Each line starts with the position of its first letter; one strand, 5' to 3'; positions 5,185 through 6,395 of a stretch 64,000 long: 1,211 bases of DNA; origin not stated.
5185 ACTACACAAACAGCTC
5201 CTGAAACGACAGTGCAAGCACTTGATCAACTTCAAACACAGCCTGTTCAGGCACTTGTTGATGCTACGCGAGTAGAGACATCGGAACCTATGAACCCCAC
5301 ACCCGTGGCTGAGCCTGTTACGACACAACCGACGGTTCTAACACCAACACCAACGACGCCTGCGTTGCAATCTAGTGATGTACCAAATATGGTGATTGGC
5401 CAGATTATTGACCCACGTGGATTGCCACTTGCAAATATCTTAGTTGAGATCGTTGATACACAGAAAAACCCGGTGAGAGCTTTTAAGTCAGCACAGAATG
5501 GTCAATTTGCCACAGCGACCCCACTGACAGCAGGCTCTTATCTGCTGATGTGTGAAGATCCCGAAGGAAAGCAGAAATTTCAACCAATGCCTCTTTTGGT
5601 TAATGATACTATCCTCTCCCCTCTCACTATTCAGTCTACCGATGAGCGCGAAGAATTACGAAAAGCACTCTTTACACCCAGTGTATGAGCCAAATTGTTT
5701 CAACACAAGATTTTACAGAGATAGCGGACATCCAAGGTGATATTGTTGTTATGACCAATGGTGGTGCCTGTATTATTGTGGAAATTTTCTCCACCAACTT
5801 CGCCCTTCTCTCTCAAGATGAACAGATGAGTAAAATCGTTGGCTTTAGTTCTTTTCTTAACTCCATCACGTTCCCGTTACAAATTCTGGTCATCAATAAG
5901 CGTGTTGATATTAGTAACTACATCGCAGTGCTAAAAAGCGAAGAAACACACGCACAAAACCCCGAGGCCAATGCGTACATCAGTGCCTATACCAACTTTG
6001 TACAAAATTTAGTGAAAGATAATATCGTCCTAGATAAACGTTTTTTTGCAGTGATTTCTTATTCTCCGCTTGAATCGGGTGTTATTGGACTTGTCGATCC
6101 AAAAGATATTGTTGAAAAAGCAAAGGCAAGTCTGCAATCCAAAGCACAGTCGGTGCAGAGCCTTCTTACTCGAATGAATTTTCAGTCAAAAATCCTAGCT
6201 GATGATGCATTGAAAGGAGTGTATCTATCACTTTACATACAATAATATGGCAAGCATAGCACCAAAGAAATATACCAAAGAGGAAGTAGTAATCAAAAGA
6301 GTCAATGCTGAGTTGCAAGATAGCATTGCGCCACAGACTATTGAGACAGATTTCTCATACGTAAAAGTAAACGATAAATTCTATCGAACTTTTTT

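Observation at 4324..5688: VirB3/PrgI-like protein extended by a long PT-rich linker and a C-terminal beta-sandwich-like domain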

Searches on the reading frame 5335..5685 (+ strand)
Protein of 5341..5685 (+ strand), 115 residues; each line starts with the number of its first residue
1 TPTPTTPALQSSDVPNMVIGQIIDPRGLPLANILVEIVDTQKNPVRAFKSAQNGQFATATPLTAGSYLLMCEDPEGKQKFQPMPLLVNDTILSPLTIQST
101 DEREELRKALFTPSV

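Call 9: search_solved_structures(query=window:5341-5685:+, max_evalue=10, show_alignments=3)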
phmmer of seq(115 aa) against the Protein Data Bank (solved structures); distinct sequences matched with E-value up to 10: 3.
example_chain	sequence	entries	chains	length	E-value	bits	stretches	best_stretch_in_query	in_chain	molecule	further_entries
5xr0_A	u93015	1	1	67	0.58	13.5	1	10-61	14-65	Ice-structuring protein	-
1uwy_A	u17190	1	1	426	0.78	13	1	18-70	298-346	CARBOXYPEPTIDASE M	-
4jgl_A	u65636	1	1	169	1.9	11.8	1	24-82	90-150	hypothetical protein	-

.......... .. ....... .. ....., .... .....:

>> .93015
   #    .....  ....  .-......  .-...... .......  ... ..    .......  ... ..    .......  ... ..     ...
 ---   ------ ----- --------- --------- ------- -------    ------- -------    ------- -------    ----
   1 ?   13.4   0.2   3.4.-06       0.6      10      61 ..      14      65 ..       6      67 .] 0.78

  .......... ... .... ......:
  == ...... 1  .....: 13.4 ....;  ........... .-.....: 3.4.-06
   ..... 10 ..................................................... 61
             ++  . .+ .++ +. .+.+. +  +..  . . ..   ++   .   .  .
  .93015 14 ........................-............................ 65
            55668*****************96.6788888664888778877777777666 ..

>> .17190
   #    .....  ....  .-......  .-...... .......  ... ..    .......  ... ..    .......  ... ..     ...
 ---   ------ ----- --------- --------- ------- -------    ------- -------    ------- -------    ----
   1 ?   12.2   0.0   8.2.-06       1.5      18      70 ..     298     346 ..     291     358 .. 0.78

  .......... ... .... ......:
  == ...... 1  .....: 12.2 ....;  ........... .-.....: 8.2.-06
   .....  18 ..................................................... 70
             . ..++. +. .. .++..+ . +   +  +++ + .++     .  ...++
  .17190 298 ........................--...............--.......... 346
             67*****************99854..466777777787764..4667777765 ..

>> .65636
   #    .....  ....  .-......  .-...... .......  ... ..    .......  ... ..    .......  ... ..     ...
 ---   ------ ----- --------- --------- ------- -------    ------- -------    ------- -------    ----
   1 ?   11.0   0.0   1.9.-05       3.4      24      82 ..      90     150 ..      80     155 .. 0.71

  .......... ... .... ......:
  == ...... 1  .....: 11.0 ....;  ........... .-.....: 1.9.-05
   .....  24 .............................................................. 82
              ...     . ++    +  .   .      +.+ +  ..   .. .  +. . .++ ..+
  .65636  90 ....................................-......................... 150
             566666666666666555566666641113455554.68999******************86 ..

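Call 27: search_solved_structures(query=A2, max_evalue=10, show_alignments=2)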
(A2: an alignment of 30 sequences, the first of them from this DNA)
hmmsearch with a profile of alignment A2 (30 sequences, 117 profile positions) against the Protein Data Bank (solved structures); distinct sequences matched with E-value up to 10: 6.
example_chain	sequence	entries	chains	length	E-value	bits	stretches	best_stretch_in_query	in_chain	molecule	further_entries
1uwy_A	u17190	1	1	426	0.00012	24.6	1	21-92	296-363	CARBOXYPEPTIDASE M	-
10ps_A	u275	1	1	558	0.0025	20.4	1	27-81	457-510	Serine-aspartate repeat-containing protein D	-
3sik_A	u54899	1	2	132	0.014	18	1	40-71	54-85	Conserved domain protein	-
3sz6_A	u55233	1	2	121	0.016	17.8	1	40-71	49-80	Conserved domain protein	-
6vud_A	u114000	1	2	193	0.29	13.7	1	20-112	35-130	Ribosome-recycling factor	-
2ds4_A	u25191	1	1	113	0.93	12.1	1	37-75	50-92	Tripartite motif protein 45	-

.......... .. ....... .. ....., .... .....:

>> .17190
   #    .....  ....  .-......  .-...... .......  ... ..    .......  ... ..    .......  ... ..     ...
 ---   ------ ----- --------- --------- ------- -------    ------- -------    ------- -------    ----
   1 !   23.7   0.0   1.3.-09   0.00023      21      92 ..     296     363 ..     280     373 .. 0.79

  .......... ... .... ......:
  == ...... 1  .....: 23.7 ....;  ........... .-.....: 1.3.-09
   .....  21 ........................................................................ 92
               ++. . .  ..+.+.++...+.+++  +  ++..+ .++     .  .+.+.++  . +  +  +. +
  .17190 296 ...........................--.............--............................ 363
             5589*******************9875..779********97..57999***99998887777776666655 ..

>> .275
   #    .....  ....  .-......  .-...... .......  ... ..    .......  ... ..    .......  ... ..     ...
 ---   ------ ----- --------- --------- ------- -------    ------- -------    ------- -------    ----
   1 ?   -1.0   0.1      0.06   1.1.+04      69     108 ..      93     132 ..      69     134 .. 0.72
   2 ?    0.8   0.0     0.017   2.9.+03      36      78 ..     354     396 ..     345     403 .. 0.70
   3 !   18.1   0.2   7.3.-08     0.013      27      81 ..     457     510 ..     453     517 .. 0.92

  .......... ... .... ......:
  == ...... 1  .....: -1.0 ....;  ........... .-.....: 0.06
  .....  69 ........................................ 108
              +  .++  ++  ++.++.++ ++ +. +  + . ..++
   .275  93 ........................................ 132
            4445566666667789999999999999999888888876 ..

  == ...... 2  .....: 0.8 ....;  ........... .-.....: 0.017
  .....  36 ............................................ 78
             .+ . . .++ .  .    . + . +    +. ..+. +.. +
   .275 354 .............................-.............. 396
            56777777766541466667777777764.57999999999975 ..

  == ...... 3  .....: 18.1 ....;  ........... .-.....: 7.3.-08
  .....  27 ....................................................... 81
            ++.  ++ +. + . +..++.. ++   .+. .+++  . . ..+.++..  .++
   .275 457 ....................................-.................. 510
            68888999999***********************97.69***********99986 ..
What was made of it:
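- Closest known: Transthyretin-like domain of metallocarboxypeptidases D/M/N. Same: Profile hit to carboxypeptidase M at E 1.2e-4 and to the SdrD B domain at E 2.5e-3 (call 27).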

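Call 31: predict_structure(alignment_id=A2)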
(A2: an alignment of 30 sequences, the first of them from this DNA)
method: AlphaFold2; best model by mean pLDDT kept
length: 117 residues; sequences in the alignment: 30
mean_pLDDT: 84.0   pTM: 0.71
mean pLDDT of the five models: 84.0, 83.2, 82.2, 81.4, 79.9
residues with pLDDT >= 90: 77; 70-90: 14; 50-70: 18; < 50: 8
segments of 3 or more residues with pLDDT < 50: 1-7
pLDDT, mean of each block of 10 residues (from residue 1): 47 83 91 95 93 93 94 92 93 92 70 57
secondary structure, 60 per line:
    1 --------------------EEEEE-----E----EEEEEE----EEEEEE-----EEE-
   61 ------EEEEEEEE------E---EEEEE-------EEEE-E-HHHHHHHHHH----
elements in order: E21-25 E36-41 E46-51 E57-59 E67-74 E85-89 E97-100 H104-113
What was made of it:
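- On CarboxypepD_reg / transthyretin-like fold (PF13620): The AlphaFold2 model has seven strands with pLDDT above 90 (call 31).
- Checked: The model of the C-terminal region alone has mean pLDDT 84, with values above 90 across the sandwich (call 31).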

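Call 35: fold_search(model_id=the predicted structure, library=pdb)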
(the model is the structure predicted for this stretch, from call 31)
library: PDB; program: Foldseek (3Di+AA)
matches with E <= 10: 1353; with E <= 0.001: 16
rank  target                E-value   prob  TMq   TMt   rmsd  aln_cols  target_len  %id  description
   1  3mn8_D                8.6e-05  1.00  0.53  0.18   3.4        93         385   16  Structure of Drosophila melanogaster carboxypeptidase D isoform 1B short (released 2010-07-28)
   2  3mn8_B                9.1e-05  1.00  0.54  0.18   3.3        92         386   16  Structure of Drosophila melanogaster carboxypeptidase D isoform 1B short (released 2010-07-28)
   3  3mn8_C                9.1e-05  1.00  0.53  0.18   3.5        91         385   19  Structure of Drosophila melanogaster carboxypeptidase D isoform 1B short (released 2010-07-28)
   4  8bdw_H                1.1e-04  1.00  0.58  0.68   3.2        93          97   16  Crystal structure of CnaB2 domain from Lactobacillus plantarum (released 2023-02-22)
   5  3mn8_A                1.2e-04  1.00  0.53  0.18   3.2        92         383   14  Structure of Drosophila melanogaster carboxypeptidase D isoform 1B short (released 2010-07-28)
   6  2nsm                  1.3e-04  1.00  0.52  0.17   2.9        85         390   16  Crystal structure of the human carboxypeptidase N (Kininase I) catalytic domain (released 2007-04-24)
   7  8bdw_A                1.8e-04  1.00  0.58  0.70   3.2        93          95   16  Crystal structure of CnaB2 domain from Lactobacillus plantarum (released 2023-02-22)
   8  8qox_B                4.2e-04  1.00  0.55  0.16   3.7        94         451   15  Two-component assembly of SlaA and SlaB S-layer proteins of Sulfolobus acidocaldarius (released 2024-02-21)
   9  3e8v                  4.4e-04  1.00  0.54  0.74   2.6        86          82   17  Crystal structure of a possible transglutaminase-family protein proteolytic fragment from Bacteroides fragilis (released 2008-09-02)
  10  4v4c_B                6.1e-04  1.00  0.56  0.25   2.4        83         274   16  Crystal Structure of Pyrogallol-Phloroglucinol Transhydroxylase from Pelobacter acidigallici (released 2014-07-09)
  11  3irp                  6.1e-04  1.00  0.61  0.18   3.3       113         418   15  Crystal structure of functional region of UafA from Staphylococcus saprophyticus at 1.50 angstrom resolution (released 2010-09-08)
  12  3is1                  6.1e-04  1.00  0.57  0.18   4.1        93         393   15  Crystal structure of functional region of UafA from Staphylococcus saprophyticus in C2 form at 2.45 angstrom resolution (released 2010-09-08)
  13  3is0                  8.5e-04  1.00  0.60  0.19   2.1        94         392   16  Crystal structure of functional region of UafA from Staphylococcus saprophyticus in the presence of cholesterol (released 2010-09-08)
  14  1uwy_A                8.9e-04  1.00  0.49  0.16   3.9        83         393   22  Crystal structure of human carboxypeptidase M (released 2004-04-08)
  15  10ps                  1.0e-03  1.00  0.50  0.12   5.2       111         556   14  Crystal structure of SdrD A2-A3-B1-B2 domains from Staphylococcus aureus JH1 (released 2026-02-11)
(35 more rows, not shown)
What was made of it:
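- Closest known: Transthyretin-like domain of metallocarboxypeptidases D/M/N. Same: Foldseek E 9e-5 to 1e-3, TM-score normalised to the query 0.5-0.6 (call 35).
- This fold is used mostly in extracellular proteins in bacteria (CnaB and SdrD domains, pilins, S-layer SlaB, carboxypeptidase domains; call 35). Structural neighbours are mainly surface proteins (call 35).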

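Call 36: find_homologous_proteins(query=A2, max_evalue=0.001)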
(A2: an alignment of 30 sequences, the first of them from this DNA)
Query A2 (30 sequences) (117 aa, profile of the alignment): 120 proteins with E <= 0.001 among 3414 candidates.
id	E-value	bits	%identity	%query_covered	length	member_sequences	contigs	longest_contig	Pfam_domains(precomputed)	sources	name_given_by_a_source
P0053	5.8e-54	198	48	85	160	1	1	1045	PF13620.13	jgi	jgi:hypothetical protein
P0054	3.1e-53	196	50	86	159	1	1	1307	PF13620.13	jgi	jgi:hypothetical protein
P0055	3.4e-53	196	50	86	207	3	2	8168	PF13620.13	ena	-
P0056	4.7e-53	195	56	85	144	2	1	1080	PF13620.13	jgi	-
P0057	9.1e-53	194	55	85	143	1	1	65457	PF13620.13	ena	-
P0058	1.1e-52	194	48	93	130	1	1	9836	PF13620.13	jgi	jgi:hypothetical protein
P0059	1.2e-52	194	50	85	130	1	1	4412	PF13620.13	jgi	jgi:hypothetical protein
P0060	1.3e-52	194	50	93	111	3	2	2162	PF13620.13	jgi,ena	jgi:hypothetical protein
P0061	2.1e-52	193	48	85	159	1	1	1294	PF13620.13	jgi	jgi:hypothetical protein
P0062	2.1e-52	193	50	89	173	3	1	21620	PF13620.13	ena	-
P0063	2.6e-52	193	52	87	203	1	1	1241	PF13620.13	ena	-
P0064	3.5e-52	193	50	85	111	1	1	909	PF13620.13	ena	-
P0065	3.5e-52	193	51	87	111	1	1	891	PF13620.13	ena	-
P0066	3.5e-52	193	53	83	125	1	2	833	PF13620.13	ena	-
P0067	6.7e-52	192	50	85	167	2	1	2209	PF13620.13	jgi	jgi:hypothetical protein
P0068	7.0e-52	192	49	85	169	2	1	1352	PF13620.13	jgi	-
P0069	1.3e-51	191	53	83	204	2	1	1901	PF13620.13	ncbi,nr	ncbi:MAG: hypothetical protein ACD_50C00078G0003 [uncultured bacterium]|nr:MAG: hypothetical protein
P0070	2.2e-51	190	48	85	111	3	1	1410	PF13620.13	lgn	-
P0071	2.6e-51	190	47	85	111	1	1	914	PF13620.13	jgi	jgi:hypothetical protein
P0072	3.1e-51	189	51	85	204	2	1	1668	PF13620.13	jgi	-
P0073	3.6e-51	189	48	85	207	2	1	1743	PF13620.13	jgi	-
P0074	4.6e-51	189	48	92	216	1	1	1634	PF13620.13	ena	-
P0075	7.4e-51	188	45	85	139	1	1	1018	PF13620.13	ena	-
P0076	7.6e-51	188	46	93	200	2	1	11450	PF13620.13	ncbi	-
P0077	8.2e-51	188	48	93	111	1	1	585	PF13620.13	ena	-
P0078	1.3e-50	187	53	85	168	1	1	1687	PF13620.13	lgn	-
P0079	1.4e-50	187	48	93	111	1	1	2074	PF13620.13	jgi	jgi:hypothetical protein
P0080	1.6e-50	187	46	97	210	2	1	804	PF13620.13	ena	-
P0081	2.3e-50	187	48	86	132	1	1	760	PF13620.13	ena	-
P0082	2.8e-50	186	53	88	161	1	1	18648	PF13620.13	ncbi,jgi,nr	ncbi:MAG: hypothetical protein UU15_C0053G0004 [Candidatus Levybacteria bacterium GW2011_GWC2_40_7]|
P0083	3.3e-50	186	46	85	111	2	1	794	PF13620.13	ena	-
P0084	7.1e-50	185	53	85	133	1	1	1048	PF13620.13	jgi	jgi:hypothetical protein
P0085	7.1e-50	185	44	97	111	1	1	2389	PF13620.13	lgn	-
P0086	9.7e-50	185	48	93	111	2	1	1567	PF13620.13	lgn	-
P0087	1.7e-49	184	47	85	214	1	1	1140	PF13620.13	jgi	jgi:hypothetical protein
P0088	1.8e-49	184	49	88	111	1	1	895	PF13620.13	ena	-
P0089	1.9e-49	184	50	85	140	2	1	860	PF13620.13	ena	-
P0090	3.3e-49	183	50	86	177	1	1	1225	PF13620.13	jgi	jgi:hypothetical protein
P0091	6.1e-49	182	50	86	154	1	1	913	PF13620.13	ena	-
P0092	6.6e-49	182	51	85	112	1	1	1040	PF13620.13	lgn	-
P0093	8.0e-49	182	49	85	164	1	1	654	PF13620.13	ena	-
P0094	8.3e-49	182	49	84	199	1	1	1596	PF13620.13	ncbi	-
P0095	2.0e-48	180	56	84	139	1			PF13620.13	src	-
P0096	2.0e-48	180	52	83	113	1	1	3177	PF13620.13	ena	-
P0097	2.2e-48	180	55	85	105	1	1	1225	PF13620.13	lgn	-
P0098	4.6e-48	179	54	88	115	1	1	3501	PF13620.13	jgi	jgi:hypothetical protein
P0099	1.1e-47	178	48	85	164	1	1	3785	PF13620.13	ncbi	-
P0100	1.9e-47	177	50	86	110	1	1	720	PF13620.13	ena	-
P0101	2.8e-47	177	47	85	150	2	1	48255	PF13620.13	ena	-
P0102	3.8e-47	176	51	85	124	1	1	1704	PF13620.13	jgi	jgi:hypothetical protein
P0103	4.1e-47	176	51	91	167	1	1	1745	PF13620.13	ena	-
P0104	5.1e-47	176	54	88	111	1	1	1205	PF13620.13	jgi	jgi:hypothetical protein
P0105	7.3e-47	175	47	85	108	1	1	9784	PF13620.13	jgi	-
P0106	9.1e-47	175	49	84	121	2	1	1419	PF13620.13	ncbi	-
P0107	9.7e-47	175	46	80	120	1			PF13620.13,PF17210.10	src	-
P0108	1.3e-46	175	49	86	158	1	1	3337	PF13620.13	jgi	jgi:hypothetical protein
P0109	6.0e-46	172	45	94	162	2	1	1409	PF13620.13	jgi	jgi:hypothetical protein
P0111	1.6e-45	171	45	84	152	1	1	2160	PF13620.13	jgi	jgi:hypothetical protein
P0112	3.2e-45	170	48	90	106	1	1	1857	PF13620.13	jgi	jgi:hypothetical protein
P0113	4.6e-45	170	46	85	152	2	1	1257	PF13620.13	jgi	jgi:hypothetical protein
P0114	4.9e-45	169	50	86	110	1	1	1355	PF13620.13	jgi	-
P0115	7.7e-45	169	51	86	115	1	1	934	PF13620.13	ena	-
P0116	1.4e-44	168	52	85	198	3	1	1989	PF13620.13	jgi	-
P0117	3.0e-44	167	46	85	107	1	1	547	PF13620.13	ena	-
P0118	3.2e-44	167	46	84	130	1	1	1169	PF13620.13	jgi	jgi:hypothetical protein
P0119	4.3e-44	166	43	91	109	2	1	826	PF13620.13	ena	-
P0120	1.0e-43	165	46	87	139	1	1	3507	PF13620.13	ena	-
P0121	1.1e-43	165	50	87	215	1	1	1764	PF13620.13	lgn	-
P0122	1.1e-43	165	53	85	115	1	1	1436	PF13620.13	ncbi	-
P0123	1.4e-43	165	44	91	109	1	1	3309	PF13620.13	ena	-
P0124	4.5e-43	163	48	85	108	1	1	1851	PF13620.13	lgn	-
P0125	1.4e-42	162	49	91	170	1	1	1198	PF13620.13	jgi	jgi:hypothetical protein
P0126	4.3e-42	160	55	85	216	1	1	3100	PF13620.13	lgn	-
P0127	5.0e-42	160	46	85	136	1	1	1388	PF13620.13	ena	-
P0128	1.8e-41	158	46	85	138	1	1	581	PF13620.13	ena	-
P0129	2.6e-41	157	45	79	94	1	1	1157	PF13620.13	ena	-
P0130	2.8e-40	154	48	75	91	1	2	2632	PF13620.13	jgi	-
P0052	3.7e-40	154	100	100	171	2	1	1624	PF13620.13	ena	-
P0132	2.7e-38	148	46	84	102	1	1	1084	PF13620.13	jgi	jgi:hypothetical protein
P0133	3.9e-37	144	48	79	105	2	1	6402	PF13620.13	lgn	-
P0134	5.2e-37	144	49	76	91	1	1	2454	PF13620.13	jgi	-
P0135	7.0e-37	143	45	73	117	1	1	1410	PF13620.13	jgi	-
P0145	3.2e-33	131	56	56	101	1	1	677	PF13620.13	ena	-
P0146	3.9e-33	131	36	85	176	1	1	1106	PF13620.13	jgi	jgi:hypothetical protein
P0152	8.0e-29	117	42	95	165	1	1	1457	PF13620.13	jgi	jgi:hypothetical protein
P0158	1.9e-24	103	37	86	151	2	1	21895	PF13620.13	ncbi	-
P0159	1.4e-23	100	35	85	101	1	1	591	PF13620.13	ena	-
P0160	1.1e-21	94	37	84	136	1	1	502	PF13620.13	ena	-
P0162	1.0e-19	88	34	75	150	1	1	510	PF13620.13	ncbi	-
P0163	4.1e-19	86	35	84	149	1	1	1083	PF13620.13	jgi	-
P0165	1.5e-17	81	33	74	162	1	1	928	PF13620.13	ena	-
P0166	6.0e-17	79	38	50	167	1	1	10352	PF13620.13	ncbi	-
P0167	2.8e-16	77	33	67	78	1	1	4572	PF13620.13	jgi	-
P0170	1.2e-11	62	32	69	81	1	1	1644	PF13620.13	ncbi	-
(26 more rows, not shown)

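Call 39: find_encoding_contigs(protein=P0158, flank=6000, max_places=3)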
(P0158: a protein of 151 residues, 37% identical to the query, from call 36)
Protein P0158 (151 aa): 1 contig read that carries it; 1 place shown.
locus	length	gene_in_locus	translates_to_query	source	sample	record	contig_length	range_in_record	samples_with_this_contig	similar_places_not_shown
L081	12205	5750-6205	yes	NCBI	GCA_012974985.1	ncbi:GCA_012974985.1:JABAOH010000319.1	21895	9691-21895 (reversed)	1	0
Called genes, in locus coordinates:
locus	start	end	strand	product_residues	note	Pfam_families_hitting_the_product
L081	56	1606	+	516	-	-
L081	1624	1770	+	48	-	-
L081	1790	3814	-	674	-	-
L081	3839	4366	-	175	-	PF08123:DOT1 (weak)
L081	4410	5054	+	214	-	-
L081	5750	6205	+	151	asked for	PF13620:CarboxypepD_reg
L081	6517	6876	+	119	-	-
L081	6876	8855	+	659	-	PF12846:AAA_10, PF19044:P-loop_TraG, PF01935:DUF87 (weak)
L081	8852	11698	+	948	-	PF01551:Peptidase_M23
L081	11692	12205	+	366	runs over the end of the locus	-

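Call 40: find_encoding_contigs(protein=P0057, flank=6000, max_places=3)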
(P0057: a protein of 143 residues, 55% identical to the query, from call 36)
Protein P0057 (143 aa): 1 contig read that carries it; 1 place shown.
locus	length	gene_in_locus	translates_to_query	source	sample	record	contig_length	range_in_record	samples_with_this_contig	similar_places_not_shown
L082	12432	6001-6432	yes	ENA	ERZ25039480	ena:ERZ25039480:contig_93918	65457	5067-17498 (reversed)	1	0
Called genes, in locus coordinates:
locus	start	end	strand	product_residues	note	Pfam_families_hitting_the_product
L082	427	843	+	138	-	PF18895:T4SS_pilin (weak)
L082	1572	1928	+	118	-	PF12762:DDE_Tnp_IS1595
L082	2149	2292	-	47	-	-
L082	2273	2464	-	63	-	-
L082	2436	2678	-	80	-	-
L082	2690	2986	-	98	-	-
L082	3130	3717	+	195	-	PF18895:T4SS_pilin (weak)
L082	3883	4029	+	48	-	-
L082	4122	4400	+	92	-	PF18895:T4SS_pilin (weak)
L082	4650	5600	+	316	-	PF12666:PrgI (weak)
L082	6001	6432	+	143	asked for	PF13620:CarboxypepD_reg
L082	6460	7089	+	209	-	PF26593:TraC-like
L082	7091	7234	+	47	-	-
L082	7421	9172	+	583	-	PF12846:AAA_10 (weak), PF19044:P-loop_TraG, PF01935:DUF87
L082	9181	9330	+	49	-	-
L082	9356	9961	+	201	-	-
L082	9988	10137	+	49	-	-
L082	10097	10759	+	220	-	-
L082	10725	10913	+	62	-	-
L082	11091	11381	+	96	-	-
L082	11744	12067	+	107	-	-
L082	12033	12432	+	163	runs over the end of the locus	-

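Call 53: search_protein_families(library=pfam, proteins=[L081:8852-11695:+], max_evalue=0.1)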
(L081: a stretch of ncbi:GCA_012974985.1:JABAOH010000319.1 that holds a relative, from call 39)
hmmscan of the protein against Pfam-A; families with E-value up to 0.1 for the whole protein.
L081:8852-11695:+ (948 aa): 1 family
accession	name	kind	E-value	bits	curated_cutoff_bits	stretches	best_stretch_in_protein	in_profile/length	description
PF01551.29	Peptidase_M23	-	1.3e-12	48.1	28.7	1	819-906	3-88/96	Peptidase family M23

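Call 55: search_protein_representatives(alignment_id=A2)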
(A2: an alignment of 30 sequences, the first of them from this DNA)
Query: 30 sequences, 117 profile positions. Proteins with E-value up to 0.001 (for the whole library): 3953; up to 1e-10: 1885; up to 1e-30: 294. The best 150 are listed.
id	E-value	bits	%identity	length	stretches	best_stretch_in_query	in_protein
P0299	3.6e-60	216.6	-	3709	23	17-75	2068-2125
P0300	6.2e-60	215.9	-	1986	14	22-83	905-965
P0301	3.0e-54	197.5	-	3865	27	15-80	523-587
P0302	3.2e-54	197.5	-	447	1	1-117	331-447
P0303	1.1e-53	195.7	-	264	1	1-117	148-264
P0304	4.5e-53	193.7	-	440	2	1-117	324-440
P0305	1.4e-52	192.1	-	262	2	1-117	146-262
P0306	2.2e-52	191.5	-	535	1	1-116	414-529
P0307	2.3e-52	191.4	-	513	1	2-117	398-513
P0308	4.0e-52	190.7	-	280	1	1-117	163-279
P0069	4.0e-52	190.7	-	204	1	1-116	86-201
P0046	5.3e-52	190.3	-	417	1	1-116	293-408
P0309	5.4e-52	190.3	-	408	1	1-117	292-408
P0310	6.6e-52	190.0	-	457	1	1-116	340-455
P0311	7.1e-52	189.9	-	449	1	2-117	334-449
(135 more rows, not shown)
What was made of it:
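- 294 cluster representatives match the C-domain at E <= 1e-30, nearly all with the domain at the extreme C-terminus (call 55).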

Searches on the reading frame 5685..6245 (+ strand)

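Call 4: search_protein_families(library=pfam, proteins=[window:5685-6245:+], max_evalue=0.01)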
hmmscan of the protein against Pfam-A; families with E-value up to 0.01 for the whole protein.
window:5685-6245:+ (186 aa): 0 families

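Call 34: search_protein_families(library=ncbifam, proteins=[window:5685-6242:+], max_evalue=0.01)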
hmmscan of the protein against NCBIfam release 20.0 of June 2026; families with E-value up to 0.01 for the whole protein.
window:5685-6242:+ (186 aa): 2 families
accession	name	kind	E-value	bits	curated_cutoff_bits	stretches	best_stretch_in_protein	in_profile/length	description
NF045975.1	VirB4_plasma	equivalog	3.4e-06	25.1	590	1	12-121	109-230/894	Mbov_0397 family ICE element conjugal transfer ATPase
NF041427.1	TrsD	subfamily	8.7e-06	25.7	200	1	6-174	14-189/201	TrsD/TraD family conjugative transfer protein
